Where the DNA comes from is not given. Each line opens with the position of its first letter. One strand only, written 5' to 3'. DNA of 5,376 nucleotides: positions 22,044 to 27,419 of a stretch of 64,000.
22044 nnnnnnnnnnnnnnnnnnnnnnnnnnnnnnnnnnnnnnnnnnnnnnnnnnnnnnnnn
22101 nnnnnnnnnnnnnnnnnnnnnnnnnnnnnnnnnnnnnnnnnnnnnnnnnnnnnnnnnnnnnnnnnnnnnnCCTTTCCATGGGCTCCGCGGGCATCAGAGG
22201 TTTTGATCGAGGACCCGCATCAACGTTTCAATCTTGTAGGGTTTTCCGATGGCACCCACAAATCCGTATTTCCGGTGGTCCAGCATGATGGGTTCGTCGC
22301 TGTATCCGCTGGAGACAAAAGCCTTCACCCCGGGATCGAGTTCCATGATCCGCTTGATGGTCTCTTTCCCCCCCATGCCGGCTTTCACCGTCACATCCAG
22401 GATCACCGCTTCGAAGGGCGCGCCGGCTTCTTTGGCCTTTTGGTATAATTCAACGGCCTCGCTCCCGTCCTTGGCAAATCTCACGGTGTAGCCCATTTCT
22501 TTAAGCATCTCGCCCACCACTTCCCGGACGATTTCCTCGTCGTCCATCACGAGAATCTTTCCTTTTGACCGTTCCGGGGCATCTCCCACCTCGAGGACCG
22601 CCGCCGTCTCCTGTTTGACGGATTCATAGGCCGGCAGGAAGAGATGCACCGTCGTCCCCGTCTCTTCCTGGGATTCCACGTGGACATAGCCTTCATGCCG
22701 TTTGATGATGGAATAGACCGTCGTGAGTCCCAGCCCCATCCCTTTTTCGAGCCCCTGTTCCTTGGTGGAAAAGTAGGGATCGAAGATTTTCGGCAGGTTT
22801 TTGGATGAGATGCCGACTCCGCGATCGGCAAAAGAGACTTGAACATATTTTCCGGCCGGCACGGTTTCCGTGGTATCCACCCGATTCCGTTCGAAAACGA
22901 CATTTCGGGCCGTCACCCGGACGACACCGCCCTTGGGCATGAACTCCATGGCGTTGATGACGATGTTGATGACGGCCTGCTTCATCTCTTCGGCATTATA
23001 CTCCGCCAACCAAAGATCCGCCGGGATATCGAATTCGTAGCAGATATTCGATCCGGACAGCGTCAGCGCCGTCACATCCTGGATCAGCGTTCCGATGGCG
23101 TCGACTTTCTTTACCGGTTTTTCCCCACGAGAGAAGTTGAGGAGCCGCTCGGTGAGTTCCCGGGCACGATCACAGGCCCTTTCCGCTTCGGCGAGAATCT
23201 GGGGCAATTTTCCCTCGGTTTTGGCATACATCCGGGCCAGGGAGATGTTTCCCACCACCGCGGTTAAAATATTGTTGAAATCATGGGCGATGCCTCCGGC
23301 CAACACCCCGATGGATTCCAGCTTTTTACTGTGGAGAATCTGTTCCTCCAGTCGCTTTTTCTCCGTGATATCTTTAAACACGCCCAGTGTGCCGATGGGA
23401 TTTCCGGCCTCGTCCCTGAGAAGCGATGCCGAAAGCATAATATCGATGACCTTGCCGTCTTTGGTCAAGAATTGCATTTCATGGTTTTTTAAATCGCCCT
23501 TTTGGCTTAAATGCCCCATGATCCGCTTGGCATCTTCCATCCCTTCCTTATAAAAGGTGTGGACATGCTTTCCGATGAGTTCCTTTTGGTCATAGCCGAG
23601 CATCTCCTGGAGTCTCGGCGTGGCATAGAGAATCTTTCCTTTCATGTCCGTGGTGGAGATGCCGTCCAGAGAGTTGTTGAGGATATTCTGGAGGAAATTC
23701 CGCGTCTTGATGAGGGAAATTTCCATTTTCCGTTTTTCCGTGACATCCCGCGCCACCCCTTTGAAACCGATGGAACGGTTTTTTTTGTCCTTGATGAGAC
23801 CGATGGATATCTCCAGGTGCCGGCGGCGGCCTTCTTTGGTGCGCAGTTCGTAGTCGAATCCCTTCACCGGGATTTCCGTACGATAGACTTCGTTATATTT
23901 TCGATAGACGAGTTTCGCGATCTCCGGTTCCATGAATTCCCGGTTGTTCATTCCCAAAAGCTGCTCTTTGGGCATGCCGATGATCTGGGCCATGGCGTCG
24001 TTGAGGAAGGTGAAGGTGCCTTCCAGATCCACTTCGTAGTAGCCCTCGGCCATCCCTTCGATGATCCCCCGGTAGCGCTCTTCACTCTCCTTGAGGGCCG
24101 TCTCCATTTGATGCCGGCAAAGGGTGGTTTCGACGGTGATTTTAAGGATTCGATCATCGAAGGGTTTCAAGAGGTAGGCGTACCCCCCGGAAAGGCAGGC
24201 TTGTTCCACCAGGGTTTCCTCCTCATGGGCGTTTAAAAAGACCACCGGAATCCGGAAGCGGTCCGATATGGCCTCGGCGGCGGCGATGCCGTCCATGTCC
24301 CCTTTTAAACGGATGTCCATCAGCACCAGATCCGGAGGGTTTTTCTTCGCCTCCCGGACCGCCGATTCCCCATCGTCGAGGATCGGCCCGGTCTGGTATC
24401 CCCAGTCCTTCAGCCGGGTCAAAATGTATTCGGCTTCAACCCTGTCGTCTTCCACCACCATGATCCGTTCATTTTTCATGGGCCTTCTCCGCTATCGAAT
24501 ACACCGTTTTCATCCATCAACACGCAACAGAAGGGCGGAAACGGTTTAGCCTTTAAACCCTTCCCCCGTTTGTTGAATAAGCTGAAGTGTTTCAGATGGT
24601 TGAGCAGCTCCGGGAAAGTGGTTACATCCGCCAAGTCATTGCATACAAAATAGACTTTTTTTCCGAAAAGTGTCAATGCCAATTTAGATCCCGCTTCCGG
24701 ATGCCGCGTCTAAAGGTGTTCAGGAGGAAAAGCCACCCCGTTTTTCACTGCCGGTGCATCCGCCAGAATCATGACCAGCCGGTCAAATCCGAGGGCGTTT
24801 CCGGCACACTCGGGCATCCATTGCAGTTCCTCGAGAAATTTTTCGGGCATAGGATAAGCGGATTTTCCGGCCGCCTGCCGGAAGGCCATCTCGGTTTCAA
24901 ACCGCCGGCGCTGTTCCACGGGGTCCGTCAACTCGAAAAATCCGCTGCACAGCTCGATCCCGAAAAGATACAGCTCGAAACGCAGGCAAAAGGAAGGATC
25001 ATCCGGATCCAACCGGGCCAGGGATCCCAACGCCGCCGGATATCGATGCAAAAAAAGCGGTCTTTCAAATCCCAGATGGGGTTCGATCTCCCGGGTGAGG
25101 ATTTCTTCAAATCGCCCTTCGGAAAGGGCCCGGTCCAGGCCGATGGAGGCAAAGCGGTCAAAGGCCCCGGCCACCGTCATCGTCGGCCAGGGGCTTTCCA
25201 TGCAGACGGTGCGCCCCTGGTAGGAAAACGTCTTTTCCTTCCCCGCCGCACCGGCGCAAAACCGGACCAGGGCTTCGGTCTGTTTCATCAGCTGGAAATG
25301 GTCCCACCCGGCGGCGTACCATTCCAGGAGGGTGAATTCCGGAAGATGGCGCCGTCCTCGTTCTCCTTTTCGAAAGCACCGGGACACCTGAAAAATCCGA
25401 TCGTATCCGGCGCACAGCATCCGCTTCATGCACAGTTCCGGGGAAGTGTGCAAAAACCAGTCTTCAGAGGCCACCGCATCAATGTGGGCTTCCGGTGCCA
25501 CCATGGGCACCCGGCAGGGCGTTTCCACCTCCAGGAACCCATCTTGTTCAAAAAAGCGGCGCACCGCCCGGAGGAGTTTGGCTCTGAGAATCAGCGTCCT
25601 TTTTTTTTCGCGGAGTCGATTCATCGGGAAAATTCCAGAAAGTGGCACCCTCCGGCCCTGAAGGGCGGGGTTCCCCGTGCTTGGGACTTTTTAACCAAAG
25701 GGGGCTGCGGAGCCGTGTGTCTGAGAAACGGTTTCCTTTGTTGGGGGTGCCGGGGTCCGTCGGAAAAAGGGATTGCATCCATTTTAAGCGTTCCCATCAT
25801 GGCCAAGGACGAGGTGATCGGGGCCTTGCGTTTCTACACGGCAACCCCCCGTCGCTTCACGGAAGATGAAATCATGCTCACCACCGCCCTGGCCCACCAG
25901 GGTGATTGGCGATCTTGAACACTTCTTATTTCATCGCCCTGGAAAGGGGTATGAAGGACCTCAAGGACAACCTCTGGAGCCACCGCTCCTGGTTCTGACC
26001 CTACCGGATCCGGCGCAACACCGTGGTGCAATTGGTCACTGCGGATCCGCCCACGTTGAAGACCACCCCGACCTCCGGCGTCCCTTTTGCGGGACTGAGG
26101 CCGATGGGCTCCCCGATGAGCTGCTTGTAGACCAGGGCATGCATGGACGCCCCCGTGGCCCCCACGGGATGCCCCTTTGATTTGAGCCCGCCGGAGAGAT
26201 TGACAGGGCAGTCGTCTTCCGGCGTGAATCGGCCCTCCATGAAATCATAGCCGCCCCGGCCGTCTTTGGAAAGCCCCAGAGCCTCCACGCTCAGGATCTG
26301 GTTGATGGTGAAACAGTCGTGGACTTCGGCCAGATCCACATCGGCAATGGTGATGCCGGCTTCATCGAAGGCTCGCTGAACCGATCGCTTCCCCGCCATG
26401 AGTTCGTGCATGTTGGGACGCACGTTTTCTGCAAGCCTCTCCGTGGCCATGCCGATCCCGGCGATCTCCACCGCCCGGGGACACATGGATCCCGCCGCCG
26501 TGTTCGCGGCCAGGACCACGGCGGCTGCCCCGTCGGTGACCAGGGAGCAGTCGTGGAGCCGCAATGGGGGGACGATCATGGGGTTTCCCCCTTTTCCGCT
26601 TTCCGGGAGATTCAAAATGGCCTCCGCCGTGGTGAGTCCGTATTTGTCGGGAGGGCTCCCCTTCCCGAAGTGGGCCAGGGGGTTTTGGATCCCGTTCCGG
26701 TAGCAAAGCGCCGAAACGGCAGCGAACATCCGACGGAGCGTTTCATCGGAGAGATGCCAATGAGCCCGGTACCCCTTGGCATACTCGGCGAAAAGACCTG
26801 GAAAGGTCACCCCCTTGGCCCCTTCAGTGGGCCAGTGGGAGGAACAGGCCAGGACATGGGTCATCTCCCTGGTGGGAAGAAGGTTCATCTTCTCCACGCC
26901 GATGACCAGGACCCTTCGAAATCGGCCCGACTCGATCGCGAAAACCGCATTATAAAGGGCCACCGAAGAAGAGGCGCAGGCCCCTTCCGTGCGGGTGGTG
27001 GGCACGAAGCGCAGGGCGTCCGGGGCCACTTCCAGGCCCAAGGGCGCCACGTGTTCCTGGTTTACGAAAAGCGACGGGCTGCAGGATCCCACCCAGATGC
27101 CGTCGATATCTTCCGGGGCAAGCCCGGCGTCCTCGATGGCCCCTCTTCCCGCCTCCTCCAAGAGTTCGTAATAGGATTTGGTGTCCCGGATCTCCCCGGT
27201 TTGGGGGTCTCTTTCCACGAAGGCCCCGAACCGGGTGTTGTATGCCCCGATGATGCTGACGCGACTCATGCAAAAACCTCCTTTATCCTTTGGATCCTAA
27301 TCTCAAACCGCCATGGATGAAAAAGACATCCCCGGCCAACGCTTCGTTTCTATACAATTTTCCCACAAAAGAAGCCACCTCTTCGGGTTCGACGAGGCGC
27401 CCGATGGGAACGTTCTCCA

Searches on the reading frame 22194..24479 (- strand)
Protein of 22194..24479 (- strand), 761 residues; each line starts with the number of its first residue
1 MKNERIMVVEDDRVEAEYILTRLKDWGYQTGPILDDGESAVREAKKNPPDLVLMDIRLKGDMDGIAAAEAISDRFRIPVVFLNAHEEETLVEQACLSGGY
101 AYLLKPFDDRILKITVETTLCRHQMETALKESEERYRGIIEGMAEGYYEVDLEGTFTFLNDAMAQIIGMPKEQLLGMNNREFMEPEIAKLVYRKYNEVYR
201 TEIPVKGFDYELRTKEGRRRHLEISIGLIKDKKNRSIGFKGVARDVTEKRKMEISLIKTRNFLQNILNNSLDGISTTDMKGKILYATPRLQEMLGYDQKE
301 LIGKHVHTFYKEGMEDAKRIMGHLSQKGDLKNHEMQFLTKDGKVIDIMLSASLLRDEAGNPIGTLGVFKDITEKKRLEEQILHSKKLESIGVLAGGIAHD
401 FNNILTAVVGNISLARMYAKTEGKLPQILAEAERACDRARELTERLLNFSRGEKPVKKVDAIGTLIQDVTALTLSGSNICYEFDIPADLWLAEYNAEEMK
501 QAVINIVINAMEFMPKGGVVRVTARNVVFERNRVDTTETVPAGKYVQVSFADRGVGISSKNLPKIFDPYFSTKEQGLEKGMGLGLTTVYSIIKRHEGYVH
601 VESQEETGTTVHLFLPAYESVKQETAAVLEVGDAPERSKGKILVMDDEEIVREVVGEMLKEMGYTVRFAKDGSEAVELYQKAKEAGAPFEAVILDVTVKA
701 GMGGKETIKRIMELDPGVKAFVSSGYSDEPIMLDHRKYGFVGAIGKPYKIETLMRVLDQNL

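Call 55: search_protein_families(library=pfam, proteins=[window:22194-24479:-], max_evalue=0.00001)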
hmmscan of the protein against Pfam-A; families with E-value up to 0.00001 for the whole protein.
window:22194-24479:- (761 aa): 9 families
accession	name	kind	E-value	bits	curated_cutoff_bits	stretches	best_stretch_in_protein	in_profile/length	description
PF00072.30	Response_reg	-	2.8e-36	124.5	30.2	2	6-113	1-107/111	Response regulator receiver domain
PF00989.32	PAS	-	6.3e-33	113.6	22.6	2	262-371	2-113/113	PAS fold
PF13426.13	PAS_9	-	8.4e-28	97.1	27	2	272-373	2-103/103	PAS domain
PF08448.16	PAS_4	-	1.4e-23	83.7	23.1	2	148-250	9-109/110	PAS fold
PF02518.31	HATPase_c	-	5.8e-20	72.2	26.4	1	496-617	3-109/111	Histidine kinase-, DNA gyrase B-, and HSP90-like ATPase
PF08447.18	PAS_3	-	1.6e-17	64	25.6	2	283-367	1-88/89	PAS fold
PF13188.13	PAS_8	-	3.7e-13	49.3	21.8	0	261-303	1-43/65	PAS domain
PF00512.31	HisKA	-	3.1e-09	37.2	26.9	1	393-453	5-64/66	His Kinase A (phospho-acceptor) domain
PF24820.1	Diguanyl_cycl_sensor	-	2.8e-06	27.7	28.1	0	277-357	12-99/109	Diguanylate cyclase-like sensor domain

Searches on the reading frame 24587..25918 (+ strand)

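Call 55: search_protein_families(library=pfam, proteins=[window:24587-25918:+], max_evalue=0.00001)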
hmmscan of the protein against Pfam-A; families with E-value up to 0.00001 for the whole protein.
window:24587-25918:+ (443 aa): 2 families
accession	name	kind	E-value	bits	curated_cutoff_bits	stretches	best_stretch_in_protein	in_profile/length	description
PF13185.12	GAF_2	-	2.7e-08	34.5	28.6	1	392-438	84-130/136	GAF domain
PF01590.32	GAF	-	1.5e-06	29.2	22.4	1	393-438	84-128/133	GAF domain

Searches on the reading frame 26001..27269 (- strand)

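Call 55: search_protein_families(library=pfam, proteins=[window:26001-27269:-], max_evalue=0.00001)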
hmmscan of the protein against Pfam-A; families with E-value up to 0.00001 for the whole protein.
window:26001-27269:- (422 aa): 4 families
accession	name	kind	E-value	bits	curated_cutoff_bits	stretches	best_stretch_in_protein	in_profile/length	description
PF22691.2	Thiolase_C_1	-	1.6e-31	109.4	28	1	283-420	11-144/144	Thiolase C-terminal domain-like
PF00108.29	Thiolase_N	-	1.4e-16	61.1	26.4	1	4-197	1-188/260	Thiolase, N-terminal domain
PF02803.24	Thiolase_C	-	1.8e-10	40.9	27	1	292-384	23-97/123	Thiolase, C-terminal domain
PF08545.16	ACP_syn_III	-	3.2e-07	30.6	24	0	96-129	5-38/80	3-Oxoacyl-[acyl-carrier-protein (ACP)] synthase III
